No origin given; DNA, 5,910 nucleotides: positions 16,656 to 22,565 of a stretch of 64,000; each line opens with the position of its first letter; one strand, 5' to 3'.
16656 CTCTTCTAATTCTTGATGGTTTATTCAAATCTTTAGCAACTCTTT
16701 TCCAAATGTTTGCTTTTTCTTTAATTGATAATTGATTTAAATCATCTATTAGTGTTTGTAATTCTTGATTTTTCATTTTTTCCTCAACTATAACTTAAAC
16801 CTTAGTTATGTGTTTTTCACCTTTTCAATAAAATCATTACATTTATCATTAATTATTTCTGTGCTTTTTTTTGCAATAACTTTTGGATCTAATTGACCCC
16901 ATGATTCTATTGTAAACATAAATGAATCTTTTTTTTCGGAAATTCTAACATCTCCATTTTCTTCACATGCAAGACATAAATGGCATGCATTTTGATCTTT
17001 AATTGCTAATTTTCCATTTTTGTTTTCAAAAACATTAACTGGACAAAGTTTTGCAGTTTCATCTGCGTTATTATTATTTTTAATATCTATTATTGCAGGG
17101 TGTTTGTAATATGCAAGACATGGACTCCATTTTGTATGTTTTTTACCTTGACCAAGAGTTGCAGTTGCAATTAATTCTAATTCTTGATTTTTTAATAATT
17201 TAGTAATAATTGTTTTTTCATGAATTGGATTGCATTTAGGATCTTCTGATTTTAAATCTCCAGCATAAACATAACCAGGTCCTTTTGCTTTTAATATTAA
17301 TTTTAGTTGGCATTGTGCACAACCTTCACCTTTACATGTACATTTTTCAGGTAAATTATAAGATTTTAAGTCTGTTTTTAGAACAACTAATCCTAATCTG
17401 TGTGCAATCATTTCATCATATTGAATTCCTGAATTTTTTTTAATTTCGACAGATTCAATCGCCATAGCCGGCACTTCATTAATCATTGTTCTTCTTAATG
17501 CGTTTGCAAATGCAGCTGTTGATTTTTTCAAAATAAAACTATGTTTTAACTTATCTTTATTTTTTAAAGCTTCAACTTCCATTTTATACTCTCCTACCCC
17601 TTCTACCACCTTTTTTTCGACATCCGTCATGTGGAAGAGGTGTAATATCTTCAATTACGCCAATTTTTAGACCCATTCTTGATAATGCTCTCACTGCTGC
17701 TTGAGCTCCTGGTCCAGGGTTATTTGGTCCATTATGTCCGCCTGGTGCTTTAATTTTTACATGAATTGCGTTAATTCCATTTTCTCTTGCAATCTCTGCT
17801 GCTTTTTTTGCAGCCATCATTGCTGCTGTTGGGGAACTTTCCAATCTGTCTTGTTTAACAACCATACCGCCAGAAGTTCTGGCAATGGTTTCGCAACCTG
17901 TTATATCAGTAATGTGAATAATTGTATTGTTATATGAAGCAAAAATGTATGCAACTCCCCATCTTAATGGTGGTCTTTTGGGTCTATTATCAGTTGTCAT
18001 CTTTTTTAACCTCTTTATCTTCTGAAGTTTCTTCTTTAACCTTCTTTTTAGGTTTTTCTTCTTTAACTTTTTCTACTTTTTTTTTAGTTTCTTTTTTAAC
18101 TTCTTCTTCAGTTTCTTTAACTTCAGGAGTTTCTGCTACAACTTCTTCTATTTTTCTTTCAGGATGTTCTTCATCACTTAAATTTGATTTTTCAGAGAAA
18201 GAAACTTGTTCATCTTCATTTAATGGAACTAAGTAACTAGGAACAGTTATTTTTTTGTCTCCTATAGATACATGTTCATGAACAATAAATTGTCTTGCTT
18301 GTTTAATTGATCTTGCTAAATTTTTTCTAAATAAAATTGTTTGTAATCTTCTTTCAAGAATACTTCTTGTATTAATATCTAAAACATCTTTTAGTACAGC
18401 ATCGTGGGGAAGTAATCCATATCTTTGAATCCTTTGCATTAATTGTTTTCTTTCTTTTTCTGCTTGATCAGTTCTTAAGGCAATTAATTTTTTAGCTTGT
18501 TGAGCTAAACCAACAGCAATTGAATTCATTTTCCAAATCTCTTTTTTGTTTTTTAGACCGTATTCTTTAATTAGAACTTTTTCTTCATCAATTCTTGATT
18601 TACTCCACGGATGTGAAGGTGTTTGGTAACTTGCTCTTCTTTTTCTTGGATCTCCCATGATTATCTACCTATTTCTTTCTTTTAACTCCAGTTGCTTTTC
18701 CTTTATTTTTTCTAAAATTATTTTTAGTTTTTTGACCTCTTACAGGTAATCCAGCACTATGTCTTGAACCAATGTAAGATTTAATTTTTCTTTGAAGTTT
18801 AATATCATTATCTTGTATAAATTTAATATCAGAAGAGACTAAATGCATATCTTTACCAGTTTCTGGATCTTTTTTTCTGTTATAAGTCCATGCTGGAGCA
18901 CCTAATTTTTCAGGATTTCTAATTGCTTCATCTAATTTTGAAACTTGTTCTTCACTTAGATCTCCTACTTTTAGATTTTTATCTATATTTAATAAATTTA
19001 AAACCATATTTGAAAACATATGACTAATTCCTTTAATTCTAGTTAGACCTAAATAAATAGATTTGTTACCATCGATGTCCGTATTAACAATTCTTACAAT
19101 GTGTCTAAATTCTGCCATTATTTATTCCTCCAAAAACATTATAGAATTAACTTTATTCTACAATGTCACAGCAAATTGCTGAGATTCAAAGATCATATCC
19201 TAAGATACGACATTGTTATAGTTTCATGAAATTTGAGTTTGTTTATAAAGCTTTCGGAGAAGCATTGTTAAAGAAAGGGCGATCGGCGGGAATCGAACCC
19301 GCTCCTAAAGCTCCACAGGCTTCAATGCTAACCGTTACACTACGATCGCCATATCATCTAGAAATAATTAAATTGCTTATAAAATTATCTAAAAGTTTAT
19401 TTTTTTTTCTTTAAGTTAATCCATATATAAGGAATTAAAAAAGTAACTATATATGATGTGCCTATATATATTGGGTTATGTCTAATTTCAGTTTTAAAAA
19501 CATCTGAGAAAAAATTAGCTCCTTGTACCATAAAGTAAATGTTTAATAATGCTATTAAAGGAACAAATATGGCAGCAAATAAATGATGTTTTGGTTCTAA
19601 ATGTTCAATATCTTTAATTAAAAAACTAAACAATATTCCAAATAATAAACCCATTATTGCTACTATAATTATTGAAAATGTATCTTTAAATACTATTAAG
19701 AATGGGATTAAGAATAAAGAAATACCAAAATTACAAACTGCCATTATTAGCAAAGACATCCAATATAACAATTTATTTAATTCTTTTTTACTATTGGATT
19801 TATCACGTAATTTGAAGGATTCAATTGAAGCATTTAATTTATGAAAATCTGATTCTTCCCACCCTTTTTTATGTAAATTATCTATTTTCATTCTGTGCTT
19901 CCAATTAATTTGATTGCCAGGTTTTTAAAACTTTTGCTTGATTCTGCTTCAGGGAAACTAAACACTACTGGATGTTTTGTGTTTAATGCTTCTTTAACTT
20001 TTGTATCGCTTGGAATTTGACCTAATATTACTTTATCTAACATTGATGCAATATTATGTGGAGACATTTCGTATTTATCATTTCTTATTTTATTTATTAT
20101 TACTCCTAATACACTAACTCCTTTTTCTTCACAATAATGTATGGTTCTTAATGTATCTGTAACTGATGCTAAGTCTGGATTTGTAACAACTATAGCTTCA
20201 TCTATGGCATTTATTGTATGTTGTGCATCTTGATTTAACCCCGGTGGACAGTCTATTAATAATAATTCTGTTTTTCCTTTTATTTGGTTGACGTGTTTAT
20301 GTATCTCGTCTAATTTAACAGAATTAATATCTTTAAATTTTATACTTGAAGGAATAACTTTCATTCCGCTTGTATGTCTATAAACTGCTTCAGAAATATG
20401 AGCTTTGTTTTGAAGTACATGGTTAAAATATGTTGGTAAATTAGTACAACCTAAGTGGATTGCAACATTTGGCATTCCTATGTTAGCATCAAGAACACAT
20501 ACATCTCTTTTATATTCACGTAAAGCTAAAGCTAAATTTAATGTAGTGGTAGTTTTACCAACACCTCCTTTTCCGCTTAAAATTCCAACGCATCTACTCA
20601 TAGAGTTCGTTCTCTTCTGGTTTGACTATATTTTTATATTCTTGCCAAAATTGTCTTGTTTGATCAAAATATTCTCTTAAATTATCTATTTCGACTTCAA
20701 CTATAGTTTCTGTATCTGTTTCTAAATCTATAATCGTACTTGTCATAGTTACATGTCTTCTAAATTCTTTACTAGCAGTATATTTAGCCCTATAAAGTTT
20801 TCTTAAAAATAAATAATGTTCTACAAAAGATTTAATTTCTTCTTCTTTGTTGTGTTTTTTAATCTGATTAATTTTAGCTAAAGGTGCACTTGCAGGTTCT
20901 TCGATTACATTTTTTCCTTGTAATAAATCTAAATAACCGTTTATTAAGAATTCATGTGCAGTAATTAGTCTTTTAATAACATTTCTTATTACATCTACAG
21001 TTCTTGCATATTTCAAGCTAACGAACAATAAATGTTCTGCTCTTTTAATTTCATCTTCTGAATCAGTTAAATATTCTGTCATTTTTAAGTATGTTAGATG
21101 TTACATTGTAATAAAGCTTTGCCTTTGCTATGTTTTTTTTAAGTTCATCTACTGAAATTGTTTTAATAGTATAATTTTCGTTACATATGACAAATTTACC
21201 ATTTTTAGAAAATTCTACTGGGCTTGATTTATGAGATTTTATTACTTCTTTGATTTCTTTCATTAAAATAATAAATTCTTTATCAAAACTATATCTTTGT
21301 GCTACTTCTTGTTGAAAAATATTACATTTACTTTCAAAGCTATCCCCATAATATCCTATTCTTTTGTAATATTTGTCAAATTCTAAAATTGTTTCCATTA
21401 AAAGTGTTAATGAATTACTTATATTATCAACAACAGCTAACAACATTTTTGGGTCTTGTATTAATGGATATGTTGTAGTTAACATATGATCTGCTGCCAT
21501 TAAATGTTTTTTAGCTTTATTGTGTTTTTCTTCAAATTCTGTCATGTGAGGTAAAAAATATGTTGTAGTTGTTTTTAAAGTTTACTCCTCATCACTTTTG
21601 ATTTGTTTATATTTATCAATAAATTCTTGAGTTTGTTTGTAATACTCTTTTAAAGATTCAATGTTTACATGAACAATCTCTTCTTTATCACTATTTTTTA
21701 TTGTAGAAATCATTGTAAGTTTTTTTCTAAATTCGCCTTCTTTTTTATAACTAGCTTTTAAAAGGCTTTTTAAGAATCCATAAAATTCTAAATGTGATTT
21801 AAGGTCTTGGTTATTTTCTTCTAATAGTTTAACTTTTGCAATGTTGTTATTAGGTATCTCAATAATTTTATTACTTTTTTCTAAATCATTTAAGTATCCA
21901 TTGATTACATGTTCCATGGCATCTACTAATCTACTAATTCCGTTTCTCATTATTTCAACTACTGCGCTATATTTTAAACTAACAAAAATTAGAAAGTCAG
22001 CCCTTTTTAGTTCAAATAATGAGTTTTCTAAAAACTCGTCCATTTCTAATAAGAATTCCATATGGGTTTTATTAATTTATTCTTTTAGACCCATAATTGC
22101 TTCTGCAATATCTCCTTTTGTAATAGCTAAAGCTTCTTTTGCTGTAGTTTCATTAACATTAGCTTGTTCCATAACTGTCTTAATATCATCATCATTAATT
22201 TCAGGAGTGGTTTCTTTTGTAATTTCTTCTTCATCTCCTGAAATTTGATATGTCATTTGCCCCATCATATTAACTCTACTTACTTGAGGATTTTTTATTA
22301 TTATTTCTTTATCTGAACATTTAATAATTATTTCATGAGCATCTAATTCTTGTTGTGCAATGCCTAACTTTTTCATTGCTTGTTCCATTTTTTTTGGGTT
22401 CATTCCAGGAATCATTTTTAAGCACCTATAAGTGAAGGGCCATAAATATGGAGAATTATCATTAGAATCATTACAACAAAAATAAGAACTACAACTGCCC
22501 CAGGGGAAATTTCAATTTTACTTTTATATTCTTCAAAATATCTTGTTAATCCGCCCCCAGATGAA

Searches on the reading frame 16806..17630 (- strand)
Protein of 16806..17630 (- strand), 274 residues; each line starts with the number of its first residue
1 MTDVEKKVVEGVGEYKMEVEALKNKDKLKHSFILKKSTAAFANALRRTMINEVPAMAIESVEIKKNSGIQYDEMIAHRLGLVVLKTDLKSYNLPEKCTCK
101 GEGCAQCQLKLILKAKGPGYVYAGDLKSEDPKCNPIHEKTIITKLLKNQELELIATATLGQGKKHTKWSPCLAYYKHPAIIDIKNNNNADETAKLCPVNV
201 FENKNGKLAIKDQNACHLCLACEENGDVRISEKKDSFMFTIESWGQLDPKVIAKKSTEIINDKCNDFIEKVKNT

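Call 55: search_protein_families(library=pfam, proteins=[window:16806-17630:-], max_evalue=0.00001)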
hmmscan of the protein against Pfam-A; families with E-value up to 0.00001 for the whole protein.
window:16806-17630:- (274 aa): 2 families
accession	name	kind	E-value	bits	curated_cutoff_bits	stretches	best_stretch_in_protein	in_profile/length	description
PF01000.31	RNA_pol_A_bac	-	9.8e-18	64.9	33.9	1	62-167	2-101/119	RNA polymerase Rpb3/RpoA insert domain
PF01193.29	RNA_pol_L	-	1.7e-15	56.9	24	1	32-264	2-74/74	RNA polymerase Rpb3/Rpb11 dimerisation domain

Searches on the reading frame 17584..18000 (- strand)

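Call 55: search_protein_families(library=pfam, proteins=[window:17584-18000:-], max_evalue=0.00001)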
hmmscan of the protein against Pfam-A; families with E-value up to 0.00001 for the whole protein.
window:17584-18000:- (138 aa): 1 family
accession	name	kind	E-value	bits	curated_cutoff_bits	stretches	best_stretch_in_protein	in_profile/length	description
PF00411.24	Ribosomal_S11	-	5.3e-44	149.6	25.1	1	15-134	1-110/110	Ribosomal protein S11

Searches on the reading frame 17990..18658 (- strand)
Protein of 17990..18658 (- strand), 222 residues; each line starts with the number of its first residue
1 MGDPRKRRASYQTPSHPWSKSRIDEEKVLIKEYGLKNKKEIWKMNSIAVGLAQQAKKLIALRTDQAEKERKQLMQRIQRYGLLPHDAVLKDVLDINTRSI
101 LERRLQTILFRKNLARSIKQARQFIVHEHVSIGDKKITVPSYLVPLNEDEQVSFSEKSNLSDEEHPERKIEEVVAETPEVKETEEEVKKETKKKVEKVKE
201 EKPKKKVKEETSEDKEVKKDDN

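Call 55: search_protein_families(library=pfam, proteins=[window:17990-18658:-], max_evalue=0.00001)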
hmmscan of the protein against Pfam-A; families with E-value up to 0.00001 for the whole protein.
window:17990-18658:- (222 aa): 1 family
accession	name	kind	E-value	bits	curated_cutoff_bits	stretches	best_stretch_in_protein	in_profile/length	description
PF01479.30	S4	-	1.8e-11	44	22.8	1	103-147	1-45/48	S4 domain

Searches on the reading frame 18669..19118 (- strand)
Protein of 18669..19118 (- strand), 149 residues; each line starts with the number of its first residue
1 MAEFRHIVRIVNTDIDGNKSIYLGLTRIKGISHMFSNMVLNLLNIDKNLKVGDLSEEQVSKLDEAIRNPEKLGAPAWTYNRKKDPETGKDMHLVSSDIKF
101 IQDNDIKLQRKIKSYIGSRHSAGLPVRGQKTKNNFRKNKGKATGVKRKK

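Call 55: search_protein_families(library=pfam, proteins=[window:18669-19118:-], max_evalue=0.00001)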
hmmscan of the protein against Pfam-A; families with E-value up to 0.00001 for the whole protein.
window:18669-19118:- (149 aa): 1 family
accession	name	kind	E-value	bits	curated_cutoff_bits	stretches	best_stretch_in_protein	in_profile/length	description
PF00416.27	Ribosomal_S13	-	5e-38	130.8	31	1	9-136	1-127/128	Ribosomal protein S13/S18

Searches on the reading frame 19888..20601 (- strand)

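Call 56: search_protein_families(library=pfam, proteins=[window:19888-20601:-], max_evalue=0.00001)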
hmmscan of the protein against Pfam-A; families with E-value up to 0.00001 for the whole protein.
window:19888-20601:- (237 aa): 7 families
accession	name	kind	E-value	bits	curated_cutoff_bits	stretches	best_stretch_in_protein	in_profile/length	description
PF10609.15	ParA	-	8.5e-27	94.6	27.1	1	3-232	4-245/246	NUBPL iron-transfer P-loop NTPase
PF01656.29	CbiA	-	6.4e-19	68.6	25.4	1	7-212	3-125/125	CobQ/CobB/MinD/ParA nucleotide binding domain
PF13614.12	AAA_31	-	1.3e-17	64.8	27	1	3-148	2-155/177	AAA domain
PF13500.12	AAA_26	-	8e-10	39.3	27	1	135-203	130-195/198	AAA domain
PF00142.24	Fer4_NifH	-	9.9e-10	38.8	25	0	135-233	143-245/271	4Fe-4S iron sulfur cluster binding proteins, NifH/frxC family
PF06564.18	CBP_BcsQ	-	1.1e-09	38.6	21.3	1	11-230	10-231/234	Cellulose biosynthesis protein BcsQ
PF02374.21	ArsA_ATPase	-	1.2e-08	34.9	24.3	0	7-37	5-35/305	Anion-transporting ATPase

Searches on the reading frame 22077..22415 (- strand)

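Call 56: search_protein_families(library=pfam, proteins=[window:22077-22415:-], max_evalue=0.00001)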
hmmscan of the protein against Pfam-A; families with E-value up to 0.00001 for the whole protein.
window:22077-22415:- (112 aa): 2 families
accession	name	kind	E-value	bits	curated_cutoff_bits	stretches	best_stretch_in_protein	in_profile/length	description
PF01849.23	NAC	-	2.6e-15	56.5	21.3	1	7-64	1-56/57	NAC domain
PF19026.7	UBA_HYPK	-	7.2e-06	25.7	27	0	73-108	3-38/41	HYPK UBA domain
